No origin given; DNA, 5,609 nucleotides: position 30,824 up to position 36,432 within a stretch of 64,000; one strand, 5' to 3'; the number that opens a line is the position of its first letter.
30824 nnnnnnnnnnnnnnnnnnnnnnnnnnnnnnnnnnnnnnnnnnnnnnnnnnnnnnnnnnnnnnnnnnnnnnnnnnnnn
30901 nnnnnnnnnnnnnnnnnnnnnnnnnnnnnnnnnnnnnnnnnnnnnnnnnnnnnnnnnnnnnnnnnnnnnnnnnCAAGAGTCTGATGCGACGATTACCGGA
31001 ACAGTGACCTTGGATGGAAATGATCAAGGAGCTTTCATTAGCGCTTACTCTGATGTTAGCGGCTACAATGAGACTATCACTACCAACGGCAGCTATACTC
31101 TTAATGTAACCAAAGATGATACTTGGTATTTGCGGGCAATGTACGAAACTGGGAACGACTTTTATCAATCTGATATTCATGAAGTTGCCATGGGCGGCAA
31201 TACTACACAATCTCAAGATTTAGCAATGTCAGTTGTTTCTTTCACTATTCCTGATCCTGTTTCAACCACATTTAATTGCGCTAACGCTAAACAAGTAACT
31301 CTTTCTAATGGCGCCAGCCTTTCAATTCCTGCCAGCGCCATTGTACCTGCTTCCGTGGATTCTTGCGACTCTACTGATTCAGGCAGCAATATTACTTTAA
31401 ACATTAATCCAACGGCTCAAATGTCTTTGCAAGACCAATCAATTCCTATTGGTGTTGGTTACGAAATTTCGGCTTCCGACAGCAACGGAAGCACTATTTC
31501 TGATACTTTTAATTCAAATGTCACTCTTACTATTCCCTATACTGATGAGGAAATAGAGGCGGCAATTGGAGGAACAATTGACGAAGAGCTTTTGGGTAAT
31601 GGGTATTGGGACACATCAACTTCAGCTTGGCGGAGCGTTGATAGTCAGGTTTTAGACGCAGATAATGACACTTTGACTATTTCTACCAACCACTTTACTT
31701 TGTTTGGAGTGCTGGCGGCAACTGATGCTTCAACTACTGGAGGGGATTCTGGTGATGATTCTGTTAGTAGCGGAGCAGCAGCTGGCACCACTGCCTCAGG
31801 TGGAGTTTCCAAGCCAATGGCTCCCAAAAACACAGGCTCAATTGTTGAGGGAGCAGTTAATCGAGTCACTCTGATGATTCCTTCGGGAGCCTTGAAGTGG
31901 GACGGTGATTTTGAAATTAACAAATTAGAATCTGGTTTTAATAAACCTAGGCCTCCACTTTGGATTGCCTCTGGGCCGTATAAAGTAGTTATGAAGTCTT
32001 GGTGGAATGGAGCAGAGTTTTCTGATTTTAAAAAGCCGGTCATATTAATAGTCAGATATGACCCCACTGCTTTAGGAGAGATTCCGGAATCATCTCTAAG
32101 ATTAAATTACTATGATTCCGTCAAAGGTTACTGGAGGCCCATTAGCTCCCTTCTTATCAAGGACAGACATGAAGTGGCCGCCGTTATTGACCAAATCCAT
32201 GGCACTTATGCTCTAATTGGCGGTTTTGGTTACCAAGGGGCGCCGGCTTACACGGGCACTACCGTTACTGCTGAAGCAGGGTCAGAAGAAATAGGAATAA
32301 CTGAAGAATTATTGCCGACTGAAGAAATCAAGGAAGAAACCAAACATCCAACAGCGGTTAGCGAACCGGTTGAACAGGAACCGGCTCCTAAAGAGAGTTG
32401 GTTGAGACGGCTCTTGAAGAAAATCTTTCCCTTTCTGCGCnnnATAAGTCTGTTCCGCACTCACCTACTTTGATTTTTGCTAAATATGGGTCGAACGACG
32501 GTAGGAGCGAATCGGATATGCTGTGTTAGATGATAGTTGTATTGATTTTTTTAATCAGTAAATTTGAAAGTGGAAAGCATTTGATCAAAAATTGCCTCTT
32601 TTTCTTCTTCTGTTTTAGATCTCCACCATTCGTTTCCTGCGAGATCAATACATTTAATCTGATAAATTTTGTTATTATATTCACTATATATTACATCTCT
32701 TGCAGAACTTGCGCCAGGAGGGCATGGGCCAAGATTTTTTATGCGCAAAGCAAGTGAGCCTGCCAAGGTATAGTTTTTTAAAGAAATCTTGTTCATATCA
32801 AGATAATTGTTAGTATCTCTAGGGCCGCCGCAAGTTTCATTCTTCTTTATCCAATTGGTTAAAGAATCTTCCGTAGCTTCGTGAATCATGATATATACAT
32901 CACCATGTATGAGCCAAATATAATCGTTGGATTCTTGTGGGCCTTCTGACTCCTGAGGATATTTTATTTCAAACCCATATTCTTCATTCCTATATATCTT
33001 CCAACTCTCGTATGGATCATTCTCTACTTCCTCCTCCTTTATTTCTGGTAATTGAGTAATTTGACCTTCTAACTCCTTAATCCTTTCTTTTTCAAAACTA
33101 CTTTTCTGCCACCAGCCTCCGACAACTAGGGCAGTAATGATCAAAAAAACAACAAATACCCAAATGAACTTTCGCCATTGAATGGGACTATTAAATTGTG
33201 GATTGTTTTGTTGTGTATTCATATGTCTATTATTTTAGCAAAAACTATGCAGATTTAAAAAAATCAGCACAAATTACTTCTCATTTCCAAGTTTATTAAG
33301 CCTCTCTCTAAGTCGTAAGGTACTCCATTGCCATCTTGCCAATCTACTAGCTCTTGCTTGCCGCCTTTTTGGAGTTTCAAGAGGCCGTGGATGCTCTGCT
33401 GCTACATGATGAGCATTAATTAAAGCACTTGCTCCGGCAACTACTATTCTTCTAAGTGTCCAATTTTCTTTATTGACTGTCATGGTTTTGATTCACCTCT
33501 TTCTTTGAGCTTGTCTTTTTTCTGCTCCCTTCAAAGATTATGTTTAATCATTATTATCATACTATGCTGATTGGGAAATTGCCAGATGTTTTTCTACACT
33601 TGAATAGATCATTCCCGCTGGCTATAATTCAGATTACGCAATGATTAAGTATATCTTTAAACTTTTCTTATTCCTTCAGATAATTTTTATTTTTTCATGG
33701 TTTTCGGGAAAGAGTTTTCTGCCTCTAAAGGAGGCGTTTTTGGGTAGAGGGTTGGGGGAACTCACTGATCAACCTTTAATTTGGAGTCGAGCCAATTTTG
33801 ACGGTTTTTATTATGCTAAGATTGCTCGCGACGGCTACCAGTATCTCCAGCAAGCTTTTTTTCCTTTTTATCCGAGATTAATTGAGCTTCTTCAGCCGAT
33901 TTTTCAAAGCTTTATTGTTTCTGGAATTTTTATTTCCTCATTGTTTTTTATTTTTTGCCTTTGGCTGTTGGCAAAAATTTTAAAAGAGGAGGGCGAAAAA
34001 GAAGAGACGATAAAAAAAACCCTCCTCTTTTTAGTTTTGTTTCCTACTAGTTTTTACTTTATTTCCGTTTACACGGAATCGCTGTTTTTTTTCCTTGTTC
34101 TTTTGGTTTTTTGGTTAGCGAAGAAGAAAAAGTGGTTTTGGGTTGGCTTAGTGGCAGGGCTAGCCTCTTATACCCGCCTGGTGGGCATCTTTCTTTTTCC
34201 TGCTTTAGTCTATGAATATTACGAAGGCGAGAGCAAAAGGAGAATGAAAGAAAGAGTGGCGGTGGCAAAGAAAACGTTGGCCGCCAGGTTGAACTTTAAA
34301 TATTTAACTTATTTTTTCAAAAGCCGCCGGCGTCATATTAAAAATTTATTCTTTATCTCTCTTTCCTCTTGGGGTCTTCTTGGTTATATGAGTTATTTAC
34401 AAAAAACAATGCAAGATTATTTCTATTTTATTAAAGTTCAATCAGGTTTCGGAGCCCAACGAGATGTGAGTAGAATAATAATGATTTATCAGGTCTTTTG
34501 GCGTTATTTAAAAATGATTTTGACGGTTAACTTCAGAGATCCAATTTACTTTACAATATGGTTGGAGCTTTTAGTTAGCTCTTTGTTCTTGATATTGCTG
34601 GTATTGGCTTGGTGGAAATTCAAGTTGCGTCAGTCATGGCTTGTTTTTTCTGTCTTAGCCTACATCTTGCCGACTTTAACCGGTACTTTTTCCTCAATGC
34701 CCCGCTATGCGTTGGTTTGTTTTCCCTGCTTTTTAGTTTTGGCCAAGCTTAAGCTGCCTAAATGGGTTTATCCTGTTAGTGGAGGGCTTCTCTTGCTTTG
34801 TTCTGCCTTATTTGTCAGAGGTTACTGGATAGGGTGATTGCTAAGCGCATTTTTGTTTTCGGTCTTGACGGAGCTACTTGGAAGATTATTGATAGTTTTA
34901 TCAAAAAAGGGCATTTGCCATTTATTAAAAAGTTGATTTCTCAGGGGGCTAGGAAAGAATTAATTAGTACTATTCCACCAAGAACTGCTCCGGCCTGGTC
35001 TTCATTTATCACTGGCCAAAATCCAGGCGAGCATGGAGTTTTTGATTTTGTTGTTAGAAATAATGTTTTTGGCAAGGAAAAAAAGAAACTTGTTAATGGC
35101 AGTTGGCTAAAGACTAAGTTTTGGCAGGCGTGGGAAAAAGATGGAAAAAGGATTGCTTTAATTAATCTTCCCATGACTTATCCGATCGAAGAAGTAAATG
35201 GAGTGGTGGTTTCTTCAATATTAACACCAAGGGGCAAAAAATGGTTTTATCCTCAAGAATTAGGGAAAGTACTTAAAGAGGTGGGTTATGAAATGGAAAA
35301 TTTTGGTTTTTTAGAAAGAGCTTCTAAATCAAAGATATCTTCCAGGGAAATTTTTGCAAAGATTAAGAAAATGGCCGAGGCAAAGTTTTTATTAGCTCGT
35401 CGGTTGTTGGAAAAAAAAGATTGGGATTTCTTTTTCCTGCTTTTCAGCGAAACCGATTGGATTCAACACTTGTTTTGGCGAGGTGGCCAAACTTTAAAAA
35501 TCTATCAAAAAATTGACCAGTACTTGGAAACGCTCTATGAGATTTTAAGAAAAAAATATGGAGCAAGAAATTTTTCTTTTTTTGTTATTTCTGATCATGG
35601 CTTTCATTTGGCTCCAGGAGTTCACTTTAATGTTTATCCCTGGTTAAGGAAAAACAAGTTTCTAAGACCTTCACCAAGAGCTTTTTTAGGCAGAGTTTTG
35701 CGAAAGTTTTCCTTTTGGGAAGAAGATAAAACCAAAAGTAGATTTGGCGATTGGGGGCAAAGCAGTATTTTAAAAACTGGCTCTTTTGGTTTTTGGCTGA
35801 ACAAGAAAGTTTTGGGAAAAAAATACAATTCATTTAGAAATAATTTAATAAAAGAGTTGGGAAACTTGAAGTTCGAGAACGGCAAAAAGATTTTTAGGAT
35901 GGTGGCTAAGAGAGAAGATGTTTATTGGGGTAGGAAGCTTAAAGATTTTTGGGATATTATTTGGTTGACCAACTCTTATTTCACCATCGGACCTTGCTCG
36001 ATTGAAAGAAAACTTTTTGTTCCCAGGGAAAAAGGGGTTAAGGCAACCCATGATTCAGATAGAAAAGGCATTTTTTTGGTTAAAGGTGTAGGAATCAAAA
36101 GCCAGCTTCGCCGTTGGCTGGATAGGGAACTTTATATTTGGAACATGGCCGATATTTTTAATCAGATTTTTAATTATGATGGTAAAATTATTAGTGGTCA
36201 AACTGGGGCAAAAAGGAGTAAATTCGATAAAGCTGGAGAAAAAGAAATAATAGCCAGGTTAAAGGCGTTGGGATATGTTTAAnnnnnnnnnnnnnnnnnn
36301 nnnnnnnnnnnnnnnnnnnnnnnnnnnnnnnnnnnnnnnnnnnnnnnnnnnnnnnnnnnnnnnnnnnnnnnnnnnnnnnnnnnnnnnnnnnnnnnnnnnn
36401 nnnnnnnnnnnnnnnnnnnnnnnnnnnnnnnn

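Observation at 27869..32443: Giant Cna-B/SdrD-B-like surface protein with Met-Gly-rich loops inserted in successive repeat domains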

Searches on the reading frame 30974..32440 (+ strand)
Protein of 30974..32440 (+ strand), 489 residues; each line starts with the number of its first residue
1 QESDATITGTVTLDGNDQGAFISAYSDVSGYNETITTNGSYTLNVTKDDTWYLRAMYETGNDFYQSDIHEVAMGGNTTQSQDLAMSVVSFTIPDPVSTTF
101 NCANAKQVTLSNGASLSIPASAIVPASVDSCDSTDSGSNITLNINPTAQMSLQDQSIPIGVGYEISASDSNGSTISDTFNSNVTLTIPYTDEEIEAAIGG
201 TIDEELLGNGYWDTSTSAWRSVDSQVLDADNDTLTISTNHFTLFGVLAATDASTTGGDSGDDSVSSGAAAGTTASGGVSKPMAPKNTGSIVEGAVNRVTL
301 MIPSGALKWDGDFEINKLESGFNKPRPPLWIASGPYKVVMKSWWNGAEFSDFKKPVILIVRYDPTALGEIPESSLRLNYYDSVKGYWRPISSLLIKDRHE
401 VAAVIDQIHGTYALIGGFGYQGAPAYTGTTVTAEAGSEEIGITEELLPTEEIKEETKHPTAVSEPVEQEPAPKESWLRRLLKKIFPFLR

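Call 45: predict_structure(alignment_id=A3)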
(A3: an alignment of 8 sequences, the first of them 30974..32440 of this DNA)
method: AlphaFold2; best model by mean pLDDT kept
length: 489 residues; sequences in the alignment: 8
mean_pLDDT: 61.8   pTM: 0.42
mean pLDDT of the five models: 61.8, 59.8, 58.3, 55.3, 52.8
residues with pLDDT >= 90: 28; 70-90: 189; 50-70: 127; < 50: 145
segments of 3 or more residues with pLDDT < 50: 151-158, 199-206, 241-295, 308-310, 420-478, 484-489
pLDDT, mean of each block of 10 residues (from residue 1): 87 88 74 84 89 76 75 89 79 83 88 84 81 84 74 45 78 72 75 56 49 51 63 71 43 29 22 21 33 51 53 64 57 73 60 69 69 74 68 74 73 70 38 25 22 24 29 41 45
secondary structure, 60 per line:
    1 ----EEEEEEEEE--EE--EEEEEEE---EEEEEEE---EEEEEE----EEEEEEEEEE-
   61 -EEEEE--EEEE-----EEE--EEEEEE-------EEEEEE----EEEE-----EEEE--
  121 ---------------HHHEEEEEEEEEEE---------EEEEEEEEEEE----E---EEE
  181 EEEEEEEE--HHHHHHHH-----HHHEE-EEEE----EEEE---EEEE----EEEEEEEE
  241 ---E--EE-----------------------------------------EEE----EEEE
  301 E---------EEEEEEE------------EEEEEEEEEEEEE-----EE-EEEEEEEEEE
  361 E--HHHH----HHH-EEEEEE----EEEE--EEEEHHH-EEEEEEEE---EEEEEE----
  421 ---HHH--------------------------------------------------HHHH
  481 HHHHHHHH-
elements in order: E5-13 E20-26 E30-36 E40-45 E50-59 E62-66 E69-72 E78-80 E83-88 E96-101 E106-109 E115-118 E139-149 E159-169 E178-188 H191-198 E210-213 E218-221 E225-228 E233-240 E290-292 E297-301 E311-317 E330-342 E351-361 H364-367 E376-381 E386-389 E392-395 E400-407 E411-416 H477-488

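Call 48: fold_search(model_id=the predicted structure, library=pdb)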
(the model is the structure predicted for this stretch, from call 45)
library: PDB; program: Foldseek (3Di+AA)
matches with E <= 10: 738; with E <= 0.001: 2
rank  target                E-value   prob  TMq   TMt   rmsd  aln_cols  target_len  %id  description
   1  4d8o                  5.2e-05  1.00  0.20  0.19  15.8       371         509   13  Crystal Structure of the ankyrin-B ZU5-ZU5-UPA-DD tandem (released 2012-03-28)
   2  6m3r_E                1.2e-04  1.00  0.23  0.25  14.1       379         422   12  Crystal structure of AnkG/beta4-spectrin complex (released 2020-05-13)
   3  9hfj                  1.3e-03  1.00  0.12  0.51   4.4        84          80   23  Crystal structure of the NTE domain of SusCdex (BT3090) dextran transporter (released 2025-11-26)
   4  3gf8                  2.7e-03  0.96  0.15  0.23  15.1       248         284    9  Crystal structure of putative polysaccharide binding proteins (DUF1812) (NP_809975.1) from BACTEROIDES THETAIOTAOMICRON  (released 2009-03-24)
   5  8q6t_I                6.8e-03  0.18  0.09  0.05  38.1       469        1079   11  Helical reconstruction of the relaxed thick filament from FIB milled left ventricular mouse myofibrils (released 2023-11-01)
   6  7u8t_A                7.1e-03  0.23  0.10  0.09  21.6       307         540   10  Vps13 adaptor binding domain in complex with Mcp1 PxP motif peptide (released 2022-03-30)
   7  3kbu_D                1.3e-02  1.00  0.20  0.53   5.1       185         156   12  Crystal structure of the ankyrin binding domain of human erythroid beta spectrin (repeats 13-15) in complex with the s (released 2010-02-02)
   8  9lr7_C                1.8e-02  0.33  0.13  0.16  29.9       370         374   10  Crystal Structure of the Basal pilin EbpB from Enterococcus faecalis. (released 2025-07-16)
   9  3va2_C                1.8e-02  0.11  0.08  0.11  20.3       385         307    8  Crystal structure of human Interleukin-5 in complex with its alpha receptor (released 2012-07-25)
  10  4dlo_A                2.0e-02  1.00  0.23  0.31   6.9       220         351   13  Crystal structure of the GAIN and HormR domains of brain angiogenesis inhibitor 3 (BAI3) (released 2012-02-22)
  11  8vy2_A                2.2e-02  1.00  0.23  0.09   6.4       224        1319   11  Structure of mCELSR1 extracellular region containing CADH9-GAIN domains (released 2025-05-07)
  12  9lr7_B                2.7e-02  0.28  0.12  0.15  29.4       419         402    7  Crystal Structure of the Basal pilin EbpB from Enterococcus faecalis. (released 2025-07-16)
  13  9lr7_A                2.7e-02  0.25  0.12  0.14  30.4       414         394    8  Crystal Structure of the Basal pilin EbpB from Enterococcus faecalis. (released 2025-07-16)
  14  9gos                  2.8e-02  0.07  0.08  0.02  29.3       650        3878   12  CryoEM structure of the native Chlamydomonas reinhardtii Flagella Membrane Glycoprotein 1B. (released 2025-05-07)
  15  7dm0_A                3.0e-02  0.44  0.10  0.26  18.2       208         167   13  Biofilm associated protein - C region (released 2021-12-15)
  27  8oek                  6.0e-02  0.99  0.22  0.30   7.5       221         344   11  Crystal structure of the HormR-GAIN domains of adhesion GPCR ADGRB2 (BAI2) in the uncleaved state (released 2023-05-31)
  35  4dlo_B                1.2e-01  0.87  0.18  0.25  12.7       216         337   12  Crystal structure of the GAIN and HormR domains of brain angiogenesis inhibitor 3 (BAI3) (released 2012-02-22)
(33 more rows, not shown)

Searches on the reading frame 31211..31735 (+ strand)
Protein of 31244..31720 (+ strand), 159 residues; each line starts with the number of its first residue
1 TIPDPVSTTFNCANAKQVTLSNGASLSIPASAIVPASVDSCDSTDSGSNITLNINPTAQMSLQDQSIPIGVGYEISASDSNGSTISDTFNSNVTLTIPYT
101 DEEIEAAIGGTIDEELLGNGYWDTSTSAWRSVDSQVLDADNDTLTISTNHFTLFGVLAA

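Call 50: search_protein_families(library=pfam, proteins=[window:31244-31720:+], max_evalue=0.1)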
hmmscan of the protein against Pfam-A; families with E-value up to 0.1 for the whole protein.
window:31244-31720:+ (159 aa): 2 families
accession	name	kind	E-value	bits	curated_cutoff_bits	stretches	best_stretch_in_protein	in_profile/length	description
PF23080.1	DUF7046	-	0.014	15.7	27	1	72-118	87-133/172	Domain of unknown function (DUF7046)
PF01825.27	GPS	-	0.096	13.7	22.5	0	121-157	5-45/45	GPCR proteolysis site, GPS, motif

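Call 70: search_solved_structures(query=A4, max_evalue=10, show_alignments=3)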
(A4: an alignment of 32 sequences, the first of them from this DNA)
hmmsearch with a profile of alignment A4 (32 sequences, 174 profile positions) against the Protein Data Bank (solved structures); distinct sequences matched with E-value up to 10: 4.
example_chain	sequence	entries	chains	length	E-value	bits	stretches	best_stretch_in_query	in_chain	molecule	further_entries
7wu3_R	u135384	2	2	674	0.015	18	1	130-168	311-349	Adhesion G-protein coupled receptor F1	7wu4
7wxu_R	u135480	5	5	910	0.021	17.5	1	130-168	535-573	Adhesion G-protein coupled receptor F1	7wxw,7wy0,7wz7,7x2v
8oek_A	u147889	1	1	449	0.29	13.8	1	133-169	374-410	Adhesion G protein-coupled receptor B2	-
8glv_AE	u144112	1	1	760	0.5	13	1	123-168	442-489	IC97/Casc1 N-terminal domain-containing protein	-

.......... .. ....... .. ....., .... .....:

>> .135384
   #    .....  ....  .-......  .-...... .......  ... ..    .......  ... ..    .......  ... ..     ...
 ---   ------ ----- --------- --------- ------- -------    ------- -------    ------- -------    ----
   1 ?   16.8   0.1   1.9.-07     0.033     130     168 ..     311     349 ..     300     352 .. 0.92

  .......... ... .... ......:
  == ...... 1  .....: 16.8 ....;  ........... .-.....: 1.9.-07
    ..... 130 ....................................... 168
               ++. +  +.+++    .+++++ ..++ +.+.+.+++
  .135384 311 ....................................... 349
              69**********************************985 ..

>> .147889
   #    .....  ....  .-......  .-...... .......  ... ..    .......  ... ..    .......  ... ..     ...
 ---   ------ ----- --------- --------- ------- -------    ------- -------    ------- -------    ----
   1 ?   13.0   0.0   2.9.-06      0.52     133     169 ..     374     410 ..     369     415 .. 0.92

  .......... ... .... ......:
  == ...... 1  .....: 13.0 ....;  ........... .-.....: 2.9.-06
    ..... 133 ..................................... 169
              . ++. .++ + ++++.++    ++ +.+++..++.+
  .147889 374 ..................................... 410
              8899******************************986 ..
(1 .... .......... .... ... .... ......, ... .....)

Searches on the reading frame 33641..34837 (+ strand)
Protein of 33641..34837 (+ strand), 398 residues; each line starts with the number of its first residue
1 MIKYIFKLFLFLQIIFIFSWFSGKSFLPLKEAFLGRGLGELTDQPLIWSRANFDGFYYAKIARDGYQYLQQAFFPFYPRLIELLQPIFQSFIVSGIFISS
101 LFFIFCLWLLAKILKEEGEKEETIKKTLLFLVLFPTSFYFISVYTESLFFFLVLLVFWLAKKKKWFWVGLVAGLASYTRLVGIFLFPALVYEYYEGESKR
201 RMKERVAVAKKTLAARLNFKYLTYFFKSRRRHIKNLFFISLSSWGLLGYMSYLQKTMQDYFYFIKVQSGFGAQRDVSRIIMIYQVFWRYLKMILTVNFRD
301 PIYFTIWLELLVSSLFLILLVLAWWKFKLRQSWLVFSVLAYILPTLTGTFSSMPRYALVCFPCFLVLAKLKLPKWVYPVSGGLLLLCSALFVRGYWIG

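Call 13: search_protein_families(library=pfam, proteins=[window:33641-34837:+], max_evalue=0.001)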
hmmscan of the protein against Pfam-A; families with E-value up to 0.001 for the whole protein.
window:33641-34837:+ (398 aa): 2 families
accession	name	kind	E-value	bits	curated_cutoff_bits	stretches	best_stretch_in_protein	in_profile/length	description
PF04188.19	Mannosyl_trans2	-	0.00018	21.5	22.4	1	44-195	52-219/443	Mannosyltransferase (PIG-V)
PF13231.12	PMT_2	-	0.00093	19.9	26.1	1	75-207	4-143/160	Dolichyl-phosphate-mannose-protein mannosyltransferase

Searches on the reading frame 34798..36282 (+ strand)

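Call 13: search_protein_families(library=pfam, proteins=[window:34798-36282:+], max_evalue=0.001)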
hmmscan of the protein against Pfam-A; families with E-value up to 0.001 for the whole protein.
window:34798-36282:+ (494 aa): 2 families
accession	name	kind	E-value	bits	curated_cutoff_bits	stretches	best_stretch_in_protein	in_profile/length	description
PF01663.27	Phosphodiest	-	5.3e-37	128.6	23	1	20-286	3-239/342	Type I phosphodiesterase / nucleotide pyrophosphatase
PF00884.28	Sulfatase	-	0.0001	22.2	25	0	238-279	212-254/301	Sulfatase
